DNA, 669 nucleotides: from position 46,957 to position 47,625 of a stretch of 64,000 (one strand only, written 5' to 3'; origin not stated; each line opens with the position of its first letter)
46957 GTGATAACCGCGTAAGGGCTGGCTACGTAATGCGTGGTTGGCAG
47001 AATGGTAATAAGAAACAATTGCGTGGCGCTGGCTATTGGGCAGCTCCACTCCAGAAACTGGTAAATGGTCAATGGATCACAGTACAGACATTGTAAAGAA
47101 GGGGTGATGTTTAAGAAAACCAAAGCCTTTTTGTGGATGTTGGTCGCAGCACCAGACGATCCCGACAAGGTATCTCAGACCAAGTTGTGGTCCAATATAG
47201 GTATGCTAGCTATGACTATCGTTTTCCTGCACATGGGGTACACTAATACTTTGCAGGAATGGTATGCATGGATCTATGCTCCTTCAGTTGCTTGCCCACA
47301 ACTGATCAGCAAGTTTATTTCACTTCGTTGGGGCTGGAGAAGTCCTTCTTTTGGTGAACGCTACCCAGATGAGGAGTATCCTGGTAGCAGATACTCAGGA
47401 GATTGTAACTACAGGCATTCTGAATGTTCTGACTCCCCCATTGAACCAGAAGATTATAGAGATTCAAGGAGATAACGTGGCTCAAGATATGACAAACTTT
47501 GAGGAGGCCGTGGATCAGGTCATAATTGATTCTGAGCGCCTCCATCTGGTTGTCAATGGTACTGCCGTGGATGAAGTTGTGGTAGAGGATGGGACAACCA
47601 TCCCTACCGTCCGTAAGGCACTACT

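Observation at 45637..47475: Membrane-anchored small proteins interleaved with tail fiber genes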

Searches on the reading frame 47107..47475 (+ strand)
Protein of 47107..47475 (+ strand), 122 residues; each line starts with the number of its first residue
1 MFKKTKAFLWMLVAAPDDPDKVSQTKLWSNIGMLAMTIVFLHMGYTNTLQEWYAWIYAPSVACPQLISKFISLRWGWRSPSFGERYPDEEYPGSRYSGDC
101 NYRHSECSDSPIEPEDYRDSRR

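Call 8: search_protein_families(library=phrogs, proteins=[window:47107-47475:+], max_evalue=0.01)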
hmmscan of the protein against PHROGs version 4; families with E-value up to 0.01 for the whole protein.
window:47107-47475:+ (122 aa): 1 family
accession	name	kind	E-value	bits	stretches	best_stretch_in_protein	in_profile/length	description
phrog_1322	-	moron, auxiliary metabolic gene and host takeover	1.1e-26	93.8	1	4-79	2-75/87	membrane protein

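Call 9: search_protein_families(library=pfam, proteins=[window:47107-47475:+], max_evalue=0.1)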
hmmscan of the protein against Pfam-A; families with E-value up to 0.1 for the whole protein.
window:47107-47475:+ (122 aa): 0 families

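Call 11: search_dna_similar(query=window:47107-47475:+, collection=phages, mode=protein, max_rows=40, max_evalue=0.001)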
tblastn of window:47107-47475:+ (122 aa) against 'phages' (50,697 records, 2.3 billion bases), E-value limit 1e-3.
Records with a match: 373; places in all: 373; records where one place covers at least 80% of the query: 2.
Best place of each record, by identity: 60-80% 189; <60% 184.
By first word of the organism name: Escherichia 218; Klebsiella 40; Campylobacter 21; Salmonella 16; Cronobacter 15; Aeromonas 15; Pectobacterium 10; Enterobacter 7; Erwinia 6; Serratia 3; and 13 more.
By host as written in the record: Escherichia coli 65; - 30; Escherichia coli K-12 MG1655 30; Campylobacter jejuni 20; Escherichia coli K-12 16; Klebsiella pneumoniae 12; Cronobacter sakazakii 11; Escherichia sp. 9; and 105 more.
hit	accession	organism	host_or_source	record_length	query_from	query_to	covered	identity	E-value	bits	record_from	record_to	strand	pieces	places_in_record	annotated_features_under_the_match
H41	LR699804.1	Escherichia phage rV5_ev146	-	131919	4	80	63%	79.2%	8e-33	125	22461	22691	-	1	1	Phage protein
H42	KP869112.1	Escherichia coli O157 typing phage 14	Escherichia coli O157:H7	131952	4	80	63%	79.2%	8e-33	125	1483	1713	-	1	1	hypothetical protein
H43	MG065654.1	Campylobacter phage C15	Campylobacter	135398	4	80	63%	79.2%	8e-33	125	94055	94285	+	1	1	record has no annotation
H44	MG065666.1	Campylobacter phage A12a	Campylobacter jejuni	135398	4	80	63%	79.2%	8e-33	125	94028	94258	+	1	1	record has no annotation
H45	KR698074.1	Escherichia phage APECc02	Escherichia coli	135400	4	80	63%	79.2%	8e-33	125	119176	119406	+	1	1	putative tail fiber protein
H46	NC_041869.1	Escherichia phage APECc02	Escherichia coli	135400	4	80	63%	79.2%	8e-33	125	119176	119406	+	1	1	membrane protein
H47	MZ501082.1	Escherichia phage JeffSchatz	Escherichia coli K-12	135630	4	80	63%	79.2%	8e-33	125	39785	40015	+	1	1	hypothetical protein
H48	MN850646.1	Escherichia phage nom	Escherichia coli K-12 MG1655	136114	4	80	63%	79.2%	8e-33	125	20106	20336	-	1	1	putative membrane protein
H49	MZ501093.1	Escherichia phage MaxBurger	Escherichia coli K-12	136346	4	80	63%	79.2%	8e-33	125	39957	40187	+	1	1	hypothetical protein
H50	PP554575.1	Escherichia phage PMBT16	Escherichia coli DH5[alpha]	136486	4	80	63%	79.2%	8e-33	125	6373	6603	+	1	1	hypothetical protein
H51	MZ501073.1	Escherichia phage HeinrichReichert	Escherichia coli K-12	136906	4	80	63%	79.2%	8e-33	125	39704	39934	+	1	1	hypothetical protein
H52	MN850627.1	Escherichia phage pangalan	Escherichia coli K-12 MG1655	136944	4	80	63%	79.2%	8e-33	125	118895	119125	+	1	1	putative membrane protein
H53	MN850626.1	Escherichia phage nimi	Escherichia coli K-12 MG1655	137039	4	80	63%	79.2%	8e-33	125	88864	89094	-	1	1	putative membrane protein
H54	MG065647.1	Campylobacter phage D#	Campylobacter jejuni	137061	4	80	63%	79.2%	8e-33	125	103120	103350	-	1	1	record has no annotation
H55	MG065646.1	Campylobacter phage D1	Campylobacter jejuni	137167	4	80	63%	79.2%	8e-33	125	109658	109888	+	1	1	record has no annotation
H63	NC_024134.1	Escherichia phage FFH2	Escherichia coli O157:H7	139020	4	80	63%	79.2%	8e-33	125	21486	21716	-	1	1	membrane protein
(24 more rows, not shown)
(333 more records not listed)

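Call 13: get_annotated_region(hit=H63, flank=9000)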
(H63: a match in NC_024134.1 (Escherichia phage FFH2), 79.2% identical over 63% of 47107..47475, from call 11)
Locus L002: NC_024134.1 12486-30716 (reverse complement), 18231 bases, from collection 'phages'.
description: Escherichia phage vB_EcoM_FFH2, complete genome.
organism: Escherichia phage FFH2 (NCBI taxid 1446490)
taxonomy: Viruses; Duplodnaviria; Heunggongvirae; Uroviricota; Caudoviricetes; Vequintavirinae; Vequintavirus; Vequintavirus FFH2
host: Escherichia coli O157:H7; source: -; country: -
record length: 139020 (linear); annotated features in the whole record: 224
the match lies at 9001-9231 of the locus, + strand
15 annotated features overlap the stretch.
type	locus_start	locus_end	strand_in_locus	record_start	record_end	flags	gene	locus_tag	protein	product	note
CDS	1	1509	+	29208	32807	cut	-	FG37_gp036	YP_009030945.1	central tail fiber J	ORF36; similar to Escherichia phage 2 JES-2013 putative phage host specificity protein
CDS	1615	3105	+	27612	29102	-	-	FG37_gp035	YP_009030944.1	baseplate wedge subunit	ORF35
CDS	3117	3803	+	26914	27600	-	-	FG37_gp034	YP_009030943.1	baseplate protein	ORF34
CDS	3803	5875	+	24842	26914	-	-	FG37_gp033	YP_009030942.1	hypothetical protein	ORF33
CDS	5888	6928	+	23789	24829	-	-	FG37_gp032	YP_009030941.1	tail fiber protein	ORF32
CDS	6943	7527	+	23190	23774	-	-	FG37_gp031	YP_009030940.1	tail fiber assembly protein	ORF31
CDS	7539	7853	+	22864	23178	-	-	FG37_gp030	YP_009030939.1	hypothetical protein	ORF30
CDS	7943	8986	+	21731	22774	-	-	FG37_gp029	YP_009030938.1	tail fiber protein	ORF29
CDS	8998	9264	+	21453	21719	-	-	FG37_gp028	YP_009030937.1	membrane protein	ORF28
CDS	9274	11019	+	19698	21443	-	-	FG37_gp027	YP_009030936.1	tail fiber protein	ORF27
CDS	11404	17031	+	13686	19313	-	-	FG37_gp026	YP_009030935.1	Ig-like domain-containing protein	ORF26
CDS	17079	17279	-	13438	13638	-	-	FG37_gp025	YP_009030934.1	hypothetical protein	ORF25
CDS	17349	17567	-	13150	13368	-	-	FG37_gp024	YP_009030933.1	hypothetical protein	ORF24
CDS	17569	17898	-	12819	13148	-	-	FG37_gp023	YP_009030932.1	hypothetical protein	ORF23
CDS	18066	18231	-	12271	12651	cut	-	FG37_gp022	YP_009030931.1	hypothetical protein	ORF22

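Call 25: find_homologous_proteins(query=window:47107-47475:+, max_evalue=0.001)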
Query window:47107-47475:+ (122 aa): 13 proteins with E <= 0.001 among 13 candidates.
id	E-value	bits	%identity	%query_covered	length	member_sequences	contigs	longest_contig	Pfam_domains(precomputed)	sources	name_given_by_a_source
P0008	1.5e-72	260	89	100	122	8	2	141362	-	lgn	-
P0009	8.9e-57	209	77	100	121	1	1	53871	-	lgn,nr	nr:MAG TPA: Protein of unknown function (DUF2644) [Caudoviricetes sp.]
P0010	1.7e-49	185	70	100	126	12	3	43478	-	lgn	-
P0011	3.4e-49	184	72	100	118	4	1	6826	-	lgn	-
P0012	6.0e-47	177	70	100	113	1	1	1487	-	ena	-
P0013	6.4e-47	177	67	100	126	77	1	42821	-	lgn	-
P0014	1.3e-44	169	68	100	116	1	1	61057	-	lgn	-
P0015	9.0e-44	167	68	100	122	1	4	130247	-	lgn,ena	-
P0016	1.3e-43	166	65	100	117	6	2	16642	-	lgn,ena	-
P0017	9.3e-43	163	82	74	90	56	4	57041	-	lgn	-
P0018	3.5e-36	142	71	69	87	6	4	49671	-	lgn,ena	-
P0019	3.9e-34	135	78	63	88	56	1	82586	-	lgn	-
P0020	1.5e-31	127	55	94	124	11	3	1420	-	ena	-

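Call 29: search_dna_similar(query=window:47107-47475:+, collection=phages, mode=protein, max_rows=50, max_evalue=0.01, rows=spread)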
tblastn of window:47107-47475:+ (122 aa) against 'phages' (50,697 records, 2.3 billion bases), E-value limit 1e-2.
Records with a match: 375; places in all: 377; records where one place covers at least 80% of the query: 2.
Best place of each record, by identity: 60-80% 189; <60% 186.
By first word of the organism name: Escherichia 219; Klebsiella 40; Campylobacter 21; Salmonella 16; Cronobacter 15; Aeromonas 15; Pectobacterium 10; Enterobacter 7; Erwinia 6; Serratia 3; and 13 more.
By host as written in the record: Escherichia coli 65; - 30; Escherichia coli K-12 MG1655 30; Campylobacter jejuni 20; Escherichia coli K-12 16; Klebsiella pneumoniae 12; Cronobacter sakazakii 11; Escherichia coli O157:H7 9; and 106 more.
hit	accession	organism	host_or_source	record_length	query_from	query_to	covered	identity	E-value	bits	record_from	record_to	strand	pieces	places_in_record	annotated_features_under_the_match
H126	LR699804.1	Escherichia phage rV5_ev146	-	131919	4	80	63%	79.2%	8e-33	125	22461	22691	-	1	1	Phage protein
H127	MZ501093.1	Escherichia phage MaxBurger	Escherichia coli K-12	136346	4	80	63%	79.2%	8e-33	125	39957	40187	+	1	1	hypothetical protein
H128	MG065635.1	Campylobacter phage C12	Campylobacter jejuni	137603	4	80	63%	79.2%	8e-33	125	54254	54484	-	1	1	record has no annotation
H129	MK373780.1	Escherichia phage vB_EcoM_HdK5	Escherichia coli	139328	4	80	63%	79.2%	8e-33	125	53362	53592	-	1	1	hypothetical protein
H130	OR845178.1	Escherichia phage EC22.5-2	Escherichia coli ATCC 25922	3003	4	80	63%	77.9%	2e-32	124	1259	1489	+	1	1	record has no annotation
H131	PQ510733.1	Escherichia phage A6-1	Escherichia coli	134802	4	80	63%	77.9%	2e-32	124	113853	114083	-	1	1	hypothetical protein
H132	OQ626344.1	Escherichia phage S127 BCL3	Escherichia coli O157:H7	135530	4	80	63%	77.9%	2e-32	124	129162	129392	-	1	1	hypothetical protein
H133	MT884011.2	Escherichia phage vb_EcoM_bov25_3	Escherichia coli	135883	4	80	63%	77.9%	2e-32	124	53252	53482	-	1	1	hypothetical protein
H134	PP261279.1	Escherichia phage ECP2303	Escherichia coli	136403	4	80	63%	77.9%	2e-32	124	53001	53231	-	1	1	putative membrane protein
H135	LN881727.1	Escherichia phage slur16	Escherichia coli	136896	4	80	63%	77.9%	2e-32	124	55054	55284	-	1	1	hypothetical protein [Escherichia phage rv5]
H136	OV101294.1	Escherichia phage vB_Eco_Alma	-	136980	4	80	63%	77.9%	2e-32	124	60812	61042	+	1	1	hypothetical protein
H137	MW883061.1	Escherichia phage vB_EcoM_SYGMH1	Escherichia coli min27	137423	4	80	63%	77.9%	2e-32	124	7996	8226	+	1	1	hypothetical protein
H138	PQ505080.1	Escherichia phage HMD-6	Escherichia coli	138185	4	80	63%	77.9%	2e-32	124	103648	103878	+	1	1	membrane protein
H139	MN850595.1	Escherichia phage naswa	Escherichia coli K-12 MG1655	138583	4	80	63%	77.9%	2e-32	124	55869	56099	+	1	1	putative membrane protein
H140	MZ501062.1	Escherichia phage EmilHeitz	Escherichia coli K-12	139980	4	80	63%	77.9%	2e-32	124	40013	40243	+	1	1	hypothetical protein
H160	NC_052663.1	Escherichia phage VEcB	Escherichia coli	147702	6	90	70%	36.5%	9e-9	57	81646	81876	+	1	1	membrane protein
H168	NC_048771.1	Aeromonas phage 4L372D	Aeromonas hydrophila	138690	12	80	57%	37.7%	7e-6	49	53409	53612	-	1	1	4L372D_100: membrane protein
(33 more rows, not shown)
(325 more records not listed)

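Call 32: get_annotated_region(hit=H160, flank=7000)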
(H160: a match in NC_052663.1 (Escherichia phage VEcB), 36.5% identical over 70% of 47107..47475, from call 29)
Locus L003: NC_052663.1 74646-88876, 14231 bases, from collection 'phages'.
description: Escherichia phage VEcB, complete genome.
organism: Escherichia phage VEcB (NCBI taxid 2776821)
taxonomy: Viruses; Duplodnaviria; Heunggongvirae; Uroviricota; Caudoviricetes; Stephanstirmvirinae; Justusliebigvirus; Justusliebigvirus VEcB
host: Escherichia coli; source: sewage; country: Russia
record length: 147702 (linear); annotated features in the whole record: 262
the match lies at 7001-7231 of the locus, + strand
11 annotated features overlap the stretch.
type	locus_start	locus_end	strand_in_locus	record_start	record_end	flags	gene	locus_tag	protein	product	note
CDS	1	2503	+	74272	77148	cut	-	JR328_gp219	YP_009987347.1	tail protein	-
CDS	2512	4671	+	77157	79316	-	-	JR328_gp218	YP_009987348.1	tail fiber protein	-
CDS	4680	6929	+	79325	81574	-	-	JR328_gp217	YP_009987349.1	tail fiber protein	-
CDS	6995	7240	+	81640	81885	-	-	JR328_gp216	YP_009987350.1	membrane protein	-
CDS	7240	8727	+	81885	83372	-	-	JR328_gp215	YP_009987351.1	baseplate wedge subunit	-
CDS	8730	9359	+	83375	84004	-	-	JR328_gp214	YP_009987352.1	baseplate protein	-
CDS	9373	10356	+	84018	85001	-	-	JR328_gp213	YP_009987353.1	tail fiber protein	-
CDS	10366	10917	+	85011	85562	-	-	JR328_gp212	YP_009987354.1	tail fiber assembly protein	-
CDS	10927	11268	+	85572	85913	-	-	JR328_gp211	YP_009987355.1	lipoprotein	-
CDS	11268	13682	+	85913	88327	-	-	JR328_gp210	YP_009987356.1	colanic acid degradation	-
CDS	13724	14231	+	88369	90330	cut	-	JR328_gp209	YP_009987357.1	tail fiber protein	-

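Call 33: get_annotated_region(hit=H168, flank=7000)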
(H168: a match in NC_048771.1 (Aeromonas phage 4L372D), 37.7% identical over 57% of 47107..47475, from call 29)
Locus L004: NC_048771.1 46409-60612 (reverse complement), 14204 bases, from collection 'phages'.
description: Aeromonas phage 4_L372D, complete genome.
organism: Aeromonas phage 4L372D (NCBI taxid 2588518)
taxonomy: Viruses; Duplodnaviria; Heunggongvirae; Uroviricota; Caudoviricetes; Plateaulakevirus; Plateaulakevirus pv4L372D
host: Aeromonas hydrophila; source: lake water; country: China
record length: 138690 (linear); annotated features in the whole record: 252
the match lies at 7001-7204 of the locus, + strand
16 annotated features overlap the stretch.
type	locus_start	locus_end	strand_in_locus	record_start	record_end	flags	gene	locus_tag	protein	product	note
CDS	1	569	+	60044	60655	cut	4L372D_107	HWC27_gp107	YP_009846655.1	hypothetical protein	hypothetical protein [Escherichia phage 4MG]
CDS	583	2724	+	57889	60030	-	4L372D_106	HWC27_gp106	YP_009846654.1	hypothetical protein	hypothetical protein ErPhphiEt88_gp28 [Erwinia phage phiEt88]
CDS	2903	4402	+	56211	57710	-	4L372D_105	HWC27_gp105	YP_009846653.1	baseplate wedge subunit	putative baseplate component [Klebsiella phage vB_KpnM_KB57]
CDS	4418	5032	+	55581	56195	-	4L372D_104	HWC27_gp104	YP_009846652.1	baseplate protein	hypothetical protein KB57_047 [Klebsiella phage vB_KpnM_KB57]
CDS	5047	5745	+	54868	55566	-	4L372D_103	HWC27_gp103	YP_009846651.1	tail fiber protein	putative tail fiber protein [Escherichia phage Av-05]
CDS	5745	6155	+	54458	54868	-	4L372D_102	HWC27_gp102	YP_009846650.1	hypothetical protein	-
CDS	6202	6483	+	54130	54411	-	4L372D_101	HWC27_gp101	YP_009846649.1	hypothetical protein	-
CDS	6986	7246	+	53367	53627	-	4L372D_100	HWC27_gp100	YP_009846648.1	membrane protein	42 gene product [Salmonella phage PVP-SE1]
CDS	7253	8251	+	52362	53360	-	4L372D_099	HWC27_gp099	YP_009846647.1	endonuclease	hypothetical protein TUST1-10_00845 [Vibrio phage ICP1_2004_A]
CDS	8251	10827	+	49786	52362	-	4L372D_098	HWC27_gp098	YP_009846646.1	tail fiber protein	Phi92_gp150 [Enterobacteria phage phi92]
CDS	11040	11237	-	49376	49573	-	4L372D_097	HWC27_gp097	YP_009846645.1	hypothetical protein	-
CDS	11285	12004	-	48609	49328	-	4L372D_096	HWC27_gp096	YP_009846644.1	hypothetical protein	-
CDS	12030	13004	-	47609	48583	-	4L372D_095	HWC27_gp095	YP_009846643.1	hypothetical protein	hypothetical protein TUST1-10_00845 [Vibrio phage ICP1_2004_A]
CDS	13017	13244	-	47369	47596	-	4L372D_094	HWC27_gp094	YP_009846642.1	hypothetical protein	-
CDS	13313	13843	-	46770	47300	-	4L372D_093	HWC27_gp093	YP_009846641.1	hypothetical protein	-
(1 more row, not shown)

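Call 43: search_protein_families(library=pfam, proteins=[window:47107-47472:+], max_evalue=10)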
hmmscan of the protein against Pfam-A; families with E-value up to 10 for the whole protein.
seq(122 aa): 0 families

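Call 45: search_protein_families(library=ncbifam, proteins=[window:47107-47472:+], max_evalue=10)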
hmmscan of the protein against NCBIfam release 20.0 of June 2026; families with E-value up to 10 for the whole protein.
seq(122 aa): 0 families

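Call 54: search_solved_structures(query=window:47107-47475:+, max_evalue=10)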
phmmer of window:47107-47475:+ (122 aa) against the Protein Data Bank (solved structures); distinct sequences matched with E-value up to 10: 0.

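Call 60: find_homologous_proteins(query=A1, max_evalue=0.001)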
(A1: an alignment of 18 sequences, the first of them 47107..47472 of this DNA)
Query A1 (18 sequences) (122 aa, profile of the alignment): 211 proteins with E <= 0.001 among 673 candidates; the best 120 are listed.
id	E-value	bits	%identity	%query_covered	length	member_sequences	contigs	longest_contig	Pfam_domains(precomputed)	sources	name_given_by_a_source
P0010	4.8e-44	166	70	100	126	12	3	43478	-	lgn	-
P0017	6.5e-43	162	82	74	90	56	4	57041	-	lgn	-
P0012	7.4e-43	162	70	100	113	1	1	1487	-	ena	-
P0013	2.9e-42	160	67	100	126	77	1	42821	-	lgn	-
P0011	4.4e-42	160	72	100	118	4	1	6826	-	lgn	-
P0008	7.3e-42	159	89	100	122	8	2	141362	-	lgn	-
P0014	9.0e-42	159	68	100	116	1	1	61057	-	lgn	-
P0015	3.2e-41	157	68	100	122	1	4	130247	-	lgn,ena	-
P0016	7.0e-41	156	65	100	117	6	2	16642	-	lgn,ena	-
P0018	8.4e-41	156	71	69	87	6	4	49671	-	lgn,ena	-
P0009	5.1e-40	153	77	100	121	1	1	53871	-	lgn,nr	nr:MAG TPA: Protein of unknown function (DUF2644) [Caudoviricetes sp.]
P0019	6.6e-40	153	78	63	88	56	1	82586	-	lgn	-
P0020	4.9e-38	147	55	94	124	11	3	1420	-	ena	-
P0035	1.2e-34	136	67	62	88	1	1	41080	-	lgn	-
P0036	3.8e-34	134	56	73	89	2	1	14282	-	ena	-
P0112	2.4e-29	119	62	57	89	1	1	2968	PF10841.14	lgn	-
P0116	5.6e-27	111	58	58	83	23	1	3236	-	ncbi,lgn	ncbi:MAG: hypothetical protein ACI4UM_02375 [Succinivibrio sp.]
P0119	1.3e-26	110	52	65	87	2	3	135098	PF10841.14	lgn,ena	-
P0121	1.8e-26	110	58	57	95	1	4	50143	PF10841.14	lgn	-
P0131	2.9e-25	106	41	50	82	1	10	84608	-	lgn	-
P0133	3.7e-25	106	37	65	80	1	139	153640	-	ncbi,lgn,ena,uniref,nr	ncbi:hypothetical protein ACVVGU_000265 [Shigella sonnei]|uniref:Uncharacterized protein n=6 Tax=Pha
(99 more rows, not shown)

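Call 61: search_protein_families(library=pfam, proteins=[P0112, P0119, P0121, P0116, P0133, P0131], max_evalue=10)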
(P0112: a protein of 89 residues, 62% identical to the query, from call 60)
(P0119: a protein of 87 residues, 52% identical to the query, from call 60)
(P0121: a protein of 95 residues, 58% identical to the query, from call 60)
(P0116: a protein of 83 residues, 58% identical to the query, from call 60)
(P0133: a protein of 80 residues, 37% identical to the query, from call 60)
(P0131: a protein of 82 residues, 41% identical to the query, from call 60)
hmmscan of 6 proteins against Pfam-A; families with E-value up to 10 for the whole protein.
P0112 (89 aa): 0 families

P0119 (87 aa): 1 family
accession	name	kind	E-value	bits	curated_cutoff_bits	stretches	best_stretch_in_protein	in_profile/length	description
PF25699.1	AcrF8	-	0.1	13.2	27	1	6-46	53-88/92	Anti-CRISPR protein AcrF8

P0121 (95 aa): 1 family
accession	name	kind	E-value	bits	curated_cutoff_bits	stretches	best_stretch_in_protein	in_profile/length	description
PF10841.13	DUF2644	-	0.1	13.4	22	1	15-54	7-47/59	Protein of unknown function (DUF2644)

P0116 (83 aa): 1 family
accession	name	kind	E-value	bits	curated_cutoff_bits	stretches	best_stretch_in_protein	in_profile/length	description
PF00509.23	Hemagglutinin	-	0.13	11.1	31.8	1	3-55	301-354/550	Haemagglutinin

P0133 (80 aa): 0 families

P0131 (82 aa): 0 families

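Call 64: find_encoding_contigs(protein=P0121, flank=6000, max_places=3)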
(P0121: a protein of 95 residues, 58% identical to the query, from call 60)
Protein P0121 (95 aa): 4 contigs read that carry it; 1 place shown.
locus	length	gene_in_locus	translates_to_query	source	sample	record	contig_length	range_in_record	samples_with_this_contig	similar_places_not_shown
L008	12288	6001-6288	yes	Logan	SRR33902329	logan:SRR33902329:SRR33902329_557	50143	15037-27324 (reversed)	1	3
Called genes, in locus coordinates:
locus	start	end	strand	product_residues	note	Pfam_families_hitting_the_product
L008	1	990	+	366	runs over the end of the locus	PF10934:Sheath_initiator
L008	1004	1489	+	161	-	-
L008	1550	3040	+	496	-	-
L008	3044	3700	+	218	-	-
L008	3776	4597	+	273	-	-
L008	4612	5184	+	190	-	-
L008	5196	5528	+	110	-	-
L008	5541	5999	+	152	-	PF26221:Phage_phiTE_239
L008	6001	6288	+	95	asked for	PF10841:DUF2644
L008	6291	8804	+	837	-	PF26208:Phage_phiTE_241_N, PF13884:Peptidase_S74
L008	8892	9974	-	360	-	-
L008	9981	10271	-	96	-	-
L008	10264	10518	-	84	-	-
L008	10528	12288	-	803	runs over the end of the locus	PF00476:DNA_pol_A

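Call 73: find_related_loci(query=A1, collection=genome_contigs, flank=6000)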
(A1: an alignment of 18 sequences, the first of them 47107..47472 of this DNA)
Query A1 (122 aa) in genome_contigs; peptide patterns used: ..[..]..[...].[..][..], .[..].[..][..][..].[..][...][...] (x = any residue, [..] = any of these).
29 stretches matched a pattern, but none encodes a relative of the query by tblastn (E <= 1e-3).

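Call 74: find_related_loci(query=A1, collection=viral_contigs, flank=6000)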
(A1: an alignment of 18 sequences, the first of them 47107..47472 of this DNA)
Query A1 (122 aa) in viral_contigs; peptide patterns used: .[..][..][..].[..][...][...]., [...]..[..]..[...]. (x = any residue, [..] = any of these).
68 stretches matched a pattern; 37 encode a relative of the query (tblastn E <= 1e-3); 37 distinct loci.
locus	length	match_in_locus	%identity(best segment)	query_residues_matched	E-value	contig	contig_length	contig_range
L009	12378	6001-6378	70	1-122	9e-54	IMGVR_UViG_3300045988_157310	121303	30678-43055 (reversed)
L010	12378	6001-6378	67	1-122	3e-51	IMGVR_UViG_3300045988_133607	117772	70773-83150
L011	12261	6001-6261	82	1-90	6e-46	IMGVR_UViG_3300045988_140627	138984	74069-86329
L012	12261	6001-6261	81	1-90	1e-44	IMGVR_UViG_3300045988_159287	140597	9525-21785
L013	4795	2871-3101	79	4-80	1e-36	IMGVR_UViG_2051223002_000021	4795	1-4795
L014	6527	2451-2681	79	4-80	2e-36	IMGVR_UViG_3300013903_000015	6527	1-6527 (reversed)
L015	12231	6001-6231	78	4-80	4e-36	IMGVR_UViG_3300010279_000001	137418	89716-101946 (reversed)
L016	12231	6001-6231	78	4-80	4e-36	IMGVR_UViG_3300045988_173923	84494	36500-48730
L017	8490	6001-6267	55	1-89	7e-28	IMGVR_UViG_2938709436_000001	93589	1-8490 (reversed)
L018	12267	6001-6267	55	1-89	7e-28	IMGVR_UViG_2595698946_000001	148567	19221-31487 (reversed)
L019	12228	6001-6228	62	1-76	3e-27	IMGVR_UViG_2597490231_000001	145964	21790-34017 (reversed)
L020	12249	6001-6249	57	8-90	8e-27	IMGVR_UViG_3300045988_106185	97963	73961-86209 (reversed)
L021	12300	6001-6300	49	8-110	1e-26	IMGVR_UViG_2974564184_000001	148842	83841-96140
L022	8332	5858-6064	67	8-76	1e-26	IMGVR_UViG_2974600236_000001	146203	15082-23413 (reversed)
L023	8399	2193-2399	67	8-76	1e-26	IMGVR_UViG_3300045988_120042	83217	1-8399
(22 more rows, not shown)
